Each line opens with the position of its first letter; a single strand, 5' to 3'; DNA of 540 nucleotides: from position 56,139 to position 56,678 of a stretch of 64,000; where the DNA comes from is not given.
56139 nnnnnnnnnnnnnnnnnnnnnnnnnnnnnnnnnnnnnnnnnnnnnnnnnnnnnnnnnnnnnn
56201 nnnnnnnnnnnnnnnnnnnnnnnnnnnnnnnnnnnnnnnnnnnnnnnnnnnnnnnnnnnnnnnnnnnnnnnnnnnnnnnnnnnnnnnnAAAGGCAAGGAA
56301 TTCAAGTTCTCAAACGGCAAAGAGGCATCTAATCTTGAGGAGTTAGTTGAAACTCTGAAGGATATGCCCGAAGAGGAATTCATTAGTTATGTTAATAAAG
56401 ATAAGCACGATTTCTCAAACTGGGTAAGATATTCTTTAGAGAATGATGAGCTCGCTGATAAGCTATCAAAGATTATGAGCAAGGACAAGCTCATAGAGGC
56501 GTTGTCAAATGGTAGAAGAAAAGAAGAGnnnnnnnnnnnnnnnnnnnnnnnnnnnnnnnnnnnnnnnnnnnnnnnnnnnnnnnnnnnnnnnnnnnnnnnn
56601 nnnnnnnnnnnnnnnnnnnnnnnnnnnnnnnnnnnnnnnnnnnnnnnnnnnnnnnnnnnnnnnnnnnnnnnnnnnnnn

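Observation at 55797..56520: A ~60-aa cytoplasmic tail module present twice in the ATPase and once at the C-terminus of the 1057-aa surface protein (42,768-42,986)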

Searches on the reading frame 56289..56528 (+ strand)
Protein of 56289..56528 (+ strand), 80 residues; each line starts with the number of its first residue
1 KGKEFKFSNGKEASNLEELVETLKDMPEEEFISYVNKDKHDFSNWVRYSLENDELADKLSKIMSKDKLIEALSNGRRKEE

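Call 7: search_protein_families(library=pfam, proteins=[window:56289-56528:+], max_evalue=10)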
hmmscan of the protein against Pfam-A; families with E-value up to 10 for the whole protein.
seq(80 aa): 3 families
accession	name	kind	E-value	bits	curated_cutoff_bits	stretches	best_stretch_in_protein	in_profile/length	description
PF19027.5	DUF5752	-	4.4e-06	26.6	23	1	8-63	15-81/208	Family of unknown function (DUF5752)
PF24408.1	wHTH-Calcineurin_assc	-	0.028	14.7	27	1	53-71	10-26/56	wHTH-Calcineurin_assc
PF11387.14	DUF2795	-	0.096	13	25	1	17-31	33-47/54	Protein of unknown function (DUF2795)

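Call 28: find_homologous_proteins(query=A2, max_evalue=0.00001)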
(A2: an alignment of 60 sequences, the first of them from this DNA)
Query A2 (60 sequences) (80 aa, profile of the alignment): 6 proteins with E <= 0.00001 among 343 candidates.
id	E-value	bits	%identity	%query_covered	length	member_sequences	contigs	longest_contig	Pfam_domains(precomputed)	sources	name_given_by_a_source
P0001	2.2e-20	90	78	100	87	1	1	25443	-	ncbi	-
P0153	5.6e-19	85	42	71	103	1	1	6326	PF19027.6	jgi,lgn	-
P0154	1.9e-18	84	42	65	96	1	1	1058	PF19027.6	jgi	jgi:hypothetical protein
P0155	3.6e-18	83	32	81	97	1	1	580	-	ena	-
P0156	7.4e-18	82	40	71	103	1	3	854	PF19027.6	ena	-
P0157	1.9e-17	80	35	71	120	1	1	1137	PF19027.6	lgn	-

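Call 34: predict_structure(alignment_id=A2)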
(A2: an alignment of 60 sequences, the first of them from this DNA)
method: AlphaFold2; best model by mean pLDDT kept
length: 80 residues; sequences in the alignment: 60
mean_pLDDT: 89.4   pTM: 0.74
mean pLDDT of the five models: 89.4, 89.1, 88.6, 88.3, 87.4
residues with pLDDT >= 90: 65; 70-90: 10; 50-70: 3; < 50: 2
segments of 3 or more residues with pLDDT < 50: none
pLDDT, mean of each block of 10 residues (from residue 1): 82 92 93 92 93 93 94 76
secondary structure, 60 per line:
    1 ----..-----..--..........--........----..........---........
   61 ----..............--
elements in order: H16-25 H28-34 H41-49 H53-60 H65-78

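Call 36: fold_search(model_id=the predicted structure, library=pdb)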
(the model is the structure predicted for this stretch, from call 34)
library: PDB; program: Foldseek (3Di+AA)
matches with E <= 10: 21; with E <= 0.001: 0
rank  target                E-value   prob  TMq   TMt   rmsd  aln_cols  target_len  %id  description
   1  4cso_D                7.3e-01  0.85  0.62  0.26   2.6        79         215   22  The structure of OrfY from Thermoproteus tenax (released 2014-03-19)
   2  6ei9_B                1.4e+00  0.28  0.44  0.15   3.8        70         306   20  Crystal structure of E. coli tRNA-dihydrouridine synthase B (DusB) (released 2018-01-17)
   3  6ei9_A                1.8e+00  0.23  0.43  0.14   3.2        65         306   18  Crystal structure of E. coli tRNA-dihydrouridine synthase B (DusB) (released 2018-01-17)
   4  9gao_C                3.0e+00  0.09  0.37  0.12  14.5        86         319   22  Crystal structure of CRBNmidi in complex with 2-(4-(2,6-dioxopiperidin-3-yl)phenoxy)-N-methylacetamide (released 2024-10-02)
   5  9nst_C                4.1e+00  0.10  0.38  0.14   5.5        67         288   16  Bacterial Pictet-Spenglerase KslB in complex with product of L-Trp and a-ketoglutaric acid (released 2025-04-23)
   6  4bf9                  4.6e+00  0.09  0.42  0.14   7.2        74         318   11  Crystal structure of E. coli dihydrouridine synthase C (DusC) (selenomethionine derivative) (released 2013-11-06)
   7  8rq1                  4.9e+00  0.06  0.34  0.13  14.9        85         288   22  Crystal structure of CRBN-midi (released 2024-09-25)
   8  4c0q_A                5.2e+00  0.08  0.41  0.06   4.0        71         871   17  Transportin 3 in complex with Ran(Q69L)GTP (released 2014-01-22)
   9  9nsu_F                5.5e+00  0.08  0.38  0.14   5.5        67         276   18  Bacterial Pictet-Spenglerase KslB in complex with product of L-Trp and succinic semialdehyde (released 2025-04-23)
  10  4ifh_B                6.3e+00  0.04  0.29  0.03  10.6        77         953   18  Crystal structure of human insulin degrading enzyme (IDE) in complex with compound BDM44619 (released 2013-12-18)
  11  7f83_B                6.7e+00  0.02  0.24  0.07  13.3        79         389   13  Crystal Structure of a receptor in Complex with inverse agonist (released 2022-01-19)
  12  9nsu_C                7.5e+00  0.03  0.23  0.09   9.4        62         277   14  Bacterial Pictet-Spenglerase KslB in complex with product of L-Trp and succinic semialdehyde (released 2025-04-23)
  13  4c0q_B                8.5e+00  0.06  0.39  0.06   4.0        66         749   20  Transportin 3 in complex with Ran(Q69L)GTP (released 2014-01-22)
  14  8rq8                  8.5e+00  0.05  0.37  0.12  10.7        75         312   21  Crystal structure of CRBN-midi in complex with mezigdomide (released 2024-09-25)
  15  9nst_E                8.5e+00  0.02  0.21  0.08   9.3        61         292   15  Bacterial Pictet-Spenglerase KslB in complex with product of L-Trp and a-ketoglutaric acid (released 2025-04-23)
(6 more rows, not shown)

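Call 77: search_solved_structures(query=A2, max_evalue=1, show_alignments=1)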
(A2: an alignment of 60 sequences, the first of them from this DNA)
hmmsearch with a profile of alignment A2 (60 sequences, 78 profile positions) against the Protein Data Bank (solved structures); distinct sequences matched with E-value up to 1: 12.
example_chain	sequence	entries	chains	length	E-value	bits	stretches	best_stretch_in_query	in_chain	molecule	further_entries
4cso_A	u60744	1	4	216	1.4e-10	43.9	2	3-61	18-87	ORFY PROTEIN, TRANSCRIPTION FACTOR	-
3tc1_A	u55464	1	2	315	0.073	15.9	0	18-54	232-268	Octaprenyl Pyrophosphate Synthase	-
8fex_A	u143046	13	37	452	0.084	15.8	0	25-45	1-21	TIR-APAZ | TIR domain-containing protein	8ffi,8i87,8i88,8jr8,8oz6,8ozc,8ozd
8sp0_A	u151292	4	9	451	0.34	13.8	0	27-45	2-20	TIR-APAZ | TIR domain-containing protein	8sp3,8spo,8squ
5yij_A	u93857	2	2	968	0.44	13.4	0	11-43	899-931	SdeA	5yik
5yim_A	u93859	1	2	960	0.45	13.4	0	11-43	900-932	SdeA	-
7mir_C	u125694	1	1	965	0.45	13.4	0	11-43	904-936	Ubiquitinating/deubiquitinating enzyme SdeA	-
7pqe_A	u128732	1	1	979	0.47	13.4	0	11-43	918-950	Ubiquitinating/deubiquitinating enzyme SdeA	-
7ppo_A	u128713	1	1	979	0.47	13.4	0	11-43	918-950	Ubiquitinating/deubiquitinating enzyme SdeA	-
2nz8_B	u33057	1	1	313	0.55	13.1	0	31-76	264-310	triple functional domain protein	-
1nty_A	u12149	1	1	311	0.55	13.1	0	31-76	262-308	Triple functional domain protein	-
2j5b_A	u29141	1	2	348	0.63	12.9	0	9-63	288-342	TYROSYL-TRNA SYNTHETASE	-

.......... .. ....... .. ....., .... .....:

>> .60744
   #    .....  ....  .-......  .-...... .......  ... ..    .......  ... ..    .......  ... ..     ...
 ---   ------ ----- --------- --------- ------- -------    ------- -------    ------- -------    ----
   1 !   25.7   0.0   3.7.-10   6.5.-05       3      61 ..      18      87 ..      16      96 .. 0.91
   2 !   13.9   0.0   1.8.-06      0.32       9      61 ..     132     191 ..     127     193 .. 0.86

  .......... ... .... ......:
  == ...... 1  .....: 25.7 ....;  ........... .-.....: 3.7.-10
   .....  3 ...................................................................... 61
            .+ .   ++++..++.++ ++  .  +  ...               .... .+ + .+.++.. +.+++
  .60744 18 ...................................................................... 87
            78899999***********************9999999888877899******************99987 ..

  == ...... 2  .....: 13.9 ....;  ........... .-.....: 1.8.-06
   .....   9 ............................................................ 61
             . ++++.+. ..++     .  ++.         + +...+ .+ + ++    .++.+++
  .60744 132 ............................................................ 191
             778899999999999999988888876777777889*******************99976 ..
